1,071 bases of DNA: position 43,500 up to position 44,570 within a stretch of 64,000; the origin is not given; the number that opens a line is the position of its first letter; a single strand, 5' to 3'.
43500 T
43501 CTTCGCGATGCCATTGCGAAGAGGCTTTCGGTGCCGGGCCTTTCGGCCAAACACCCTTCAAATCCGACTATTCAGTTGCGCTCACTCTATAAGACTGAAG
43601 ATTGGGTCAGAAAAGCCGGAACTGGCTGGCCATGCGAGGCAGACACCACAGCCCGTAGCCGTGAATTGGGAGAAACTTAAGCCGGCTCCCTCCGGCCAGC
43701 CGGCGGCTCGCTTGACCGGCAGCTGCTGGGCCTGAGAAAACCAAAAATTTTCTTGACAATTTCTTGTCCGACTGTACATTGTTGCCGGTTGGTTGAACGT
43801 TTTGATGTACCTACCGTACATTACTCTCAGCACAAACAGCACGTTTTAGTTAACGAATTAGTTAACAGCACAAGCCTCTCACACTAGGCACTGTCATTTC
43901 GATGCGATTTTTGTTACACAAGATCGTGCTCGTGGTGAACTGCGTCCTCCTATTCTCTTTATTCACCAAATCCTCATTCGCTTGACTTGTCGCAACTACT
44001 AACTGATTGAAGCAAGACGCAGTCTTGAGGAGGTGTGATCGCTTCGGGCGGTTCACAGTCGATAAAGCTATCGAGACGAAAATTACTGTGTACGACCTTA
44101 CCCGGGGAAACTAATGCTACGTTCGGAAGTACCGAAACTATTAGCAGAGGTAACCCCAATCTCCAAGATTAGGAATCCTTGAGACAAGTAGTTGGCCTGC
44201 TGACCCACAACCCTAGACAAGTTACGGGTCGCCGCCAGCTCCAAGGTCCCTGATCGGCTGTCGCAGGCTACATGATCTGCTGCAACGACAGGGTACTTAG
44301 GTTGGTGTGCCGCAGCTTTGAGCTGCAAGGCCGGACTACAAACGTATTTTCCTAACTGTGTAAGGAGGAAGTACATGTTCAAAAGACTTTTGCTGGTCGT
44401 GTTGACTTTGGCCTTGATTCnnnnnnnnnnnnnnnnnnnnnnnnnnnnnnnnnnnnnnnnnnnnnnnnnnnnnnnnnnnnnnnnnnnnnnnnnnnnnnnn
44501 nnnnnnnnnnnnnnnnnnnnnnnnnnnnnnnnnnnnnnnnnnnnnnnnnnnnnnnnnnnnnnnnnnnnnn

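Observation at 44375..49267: Giant scaffoldin-like protein: three Cys-rich tandem modules, a PQQ-like propeller and a divergent dockerin-like tail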

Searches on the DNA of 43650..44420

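Call 47: search_rna_families(source=window, start=43650, end=44420, threshold=evalue, max_evalue=1)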
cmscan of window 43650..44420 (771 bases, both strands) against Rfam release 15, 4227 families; matches with E-value up to 1: 0.
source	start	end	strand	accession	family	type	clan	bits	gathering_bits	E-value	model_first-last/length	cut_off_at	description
